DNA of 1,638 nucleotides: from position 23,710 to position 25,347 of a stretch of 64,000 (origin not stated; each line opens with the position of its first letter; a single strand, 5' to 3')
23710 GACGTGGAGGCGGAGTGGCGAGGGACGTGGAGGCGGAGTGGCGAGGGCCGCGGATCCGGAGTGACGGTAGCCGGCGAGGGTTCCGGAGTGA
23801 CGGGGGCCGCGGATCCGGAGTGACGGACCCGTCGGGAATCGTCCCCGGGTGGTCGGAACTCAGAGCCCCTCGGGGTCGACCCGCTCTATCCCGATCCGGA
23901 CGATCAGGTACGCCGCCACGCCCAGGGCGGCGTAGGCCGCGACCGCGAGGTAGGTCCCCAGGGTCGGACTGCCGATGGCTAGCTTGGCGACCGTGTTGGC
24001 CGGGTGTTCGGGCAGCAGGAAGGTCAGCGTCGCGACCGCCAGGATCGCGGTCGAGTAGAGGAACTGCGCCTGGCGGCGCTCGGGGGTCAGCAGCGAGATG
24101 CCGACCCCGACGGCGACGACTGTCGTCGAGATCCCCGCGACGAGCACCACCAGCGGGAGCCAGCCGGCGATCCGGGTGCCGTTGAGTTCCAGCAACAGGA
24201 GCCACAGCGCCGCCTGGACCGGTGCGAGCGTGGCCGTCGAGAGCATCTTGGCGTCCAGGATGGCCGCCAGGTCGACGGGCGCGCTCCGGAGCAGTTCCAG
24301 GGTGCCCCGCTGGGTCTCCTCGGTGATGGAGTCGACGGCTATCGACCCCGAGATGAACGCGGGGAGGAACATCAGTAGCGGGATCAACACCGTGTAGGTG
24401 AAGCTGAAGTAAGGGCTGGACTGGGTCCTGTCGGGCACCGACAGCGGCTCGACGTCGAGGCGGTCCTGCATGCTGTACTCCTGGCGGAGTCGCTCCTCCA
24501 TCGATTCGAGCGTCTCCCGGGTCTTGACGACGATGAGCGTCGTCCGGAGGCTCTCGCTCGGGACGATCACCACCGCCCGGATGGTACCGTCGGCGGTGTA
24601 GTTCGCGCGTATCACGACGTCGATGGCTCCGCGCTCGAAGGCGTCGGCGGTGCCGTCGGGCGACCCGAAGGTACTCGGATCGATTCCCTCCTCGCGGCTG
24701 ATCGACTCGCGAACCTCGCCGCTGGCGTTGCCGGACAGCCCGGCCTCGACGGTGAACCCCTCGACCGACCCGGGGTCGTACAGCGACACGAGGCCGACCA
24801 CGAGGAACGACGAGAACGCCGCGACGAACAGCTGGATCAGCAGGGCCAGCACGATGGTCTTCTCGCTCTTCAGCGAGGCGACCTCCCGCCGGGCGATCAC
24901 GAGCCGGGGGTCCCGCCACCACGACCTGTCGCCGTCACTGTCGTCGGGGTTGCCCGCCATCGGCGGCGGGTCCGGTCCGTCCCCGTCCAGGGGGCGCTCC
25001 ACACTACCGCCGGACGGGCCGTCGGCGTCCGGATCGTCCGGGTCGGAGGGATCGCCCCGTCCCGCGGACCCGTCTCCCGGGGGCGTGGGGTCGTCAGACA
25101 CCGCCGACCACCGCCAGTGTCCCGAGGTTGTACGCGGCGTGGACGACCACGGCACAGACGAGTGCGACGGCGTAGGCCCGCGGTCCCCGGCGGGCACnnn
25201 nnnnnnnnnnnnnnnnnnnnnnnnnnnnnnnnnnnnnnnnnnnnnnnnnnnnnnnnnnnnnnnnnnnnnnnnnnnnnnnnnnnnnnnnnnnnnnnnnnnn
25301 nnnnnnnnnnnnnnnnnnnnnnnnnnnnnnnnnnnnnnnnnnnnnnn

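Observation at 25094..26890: ABC-2 permease fused to a PrsW-like intramembrane protease, inside a three-gene ABC operon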

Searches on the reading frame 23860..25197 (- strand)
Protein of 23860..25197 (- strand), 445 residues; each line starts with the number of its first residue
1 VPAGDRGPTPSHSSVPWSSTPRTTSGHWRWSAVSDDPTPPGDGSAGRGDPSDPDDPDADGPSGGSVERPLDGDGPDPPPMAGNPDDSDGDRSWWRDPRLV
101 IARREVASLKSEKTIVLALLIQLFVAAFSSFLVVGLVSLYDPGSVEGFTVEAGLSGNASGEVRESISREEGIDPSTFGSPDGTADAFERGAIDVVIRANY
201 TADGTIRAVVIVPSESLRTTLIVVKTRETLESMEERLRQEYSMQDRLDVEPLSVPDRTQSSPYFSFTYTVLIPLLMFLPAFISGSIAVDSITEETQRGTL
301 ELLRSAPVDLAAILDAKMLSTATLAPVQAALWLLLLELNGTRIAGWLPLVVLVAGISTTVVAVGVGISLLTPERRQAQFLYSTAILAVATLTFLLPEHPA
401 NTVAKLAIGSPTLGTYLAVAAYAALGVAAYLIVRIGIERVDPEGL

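Call 3: search_protein_families(library=pfam, proteins=[window:23860-25197:-], max_evalue=1)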
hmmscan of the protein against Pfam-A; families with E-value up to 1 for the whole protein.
window:23860-25197:- (445 aa): 4 families
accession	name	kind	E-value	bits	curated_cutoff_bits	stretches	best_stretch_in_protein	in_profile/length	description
PF12698.13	ABC2_membrane_3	-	6.2e-15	55.6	31.6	1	119-396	8-293/347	ABC-2 family transporter protein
PF12679.13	ABC2_membrane_2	-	6.1e-10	39.2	27.2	1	101-385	3-192/283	ABC-2 family transporter protein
PF12730.13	ABC2_membrane_4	-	4.8e-05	23.8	27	1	259-350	42-135/179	ABC-2 family transporter protein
PF16054.10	TMEM72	-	0.082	13.5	29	1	348-386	10-49/135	Transmembrane protein family 72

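Call 4: search_protein_families(library=ncbifam, proteins=[window:23860-25197:-], max_evalue=1)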
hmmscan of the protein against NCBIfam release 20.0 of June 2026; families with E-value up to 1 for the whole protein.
window:23860-25197:- (445 aa): 4 families
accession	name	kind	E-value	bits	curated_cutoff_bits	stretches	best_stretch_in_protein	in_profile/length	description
NF041647.1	ABC_perm_CPBP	equivalog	1.3e-05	24.2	435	1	181-390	91-308/636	ABC transporter permease subunit/CPBP intramembrane protease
TIGR03518.1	ABC_perm_GldF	equivalog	6.3e-05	23.1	288.5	1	277-325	59-107/240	gliding motility-associated ABC transporter permease subunit GldF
NF038293.1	permease_SagH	equivalog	0.00049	19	450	1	242-394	158-302/370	SagH family ABC transporter permease subunit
NF042426.1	fucose_Ac_NolL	equivalog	0.28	10.4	425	1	260-353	38-132/347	nodulation factor fucose acetyltransferase NolL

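Call 75: search_protein_families(library=padloc, proteins=[window:23860-25101:-], max_evalue=0.01)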
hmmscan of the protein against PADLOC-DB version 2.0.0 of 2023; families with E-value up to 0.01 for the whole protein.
window:23860-25101:- (413 aa): 0 families
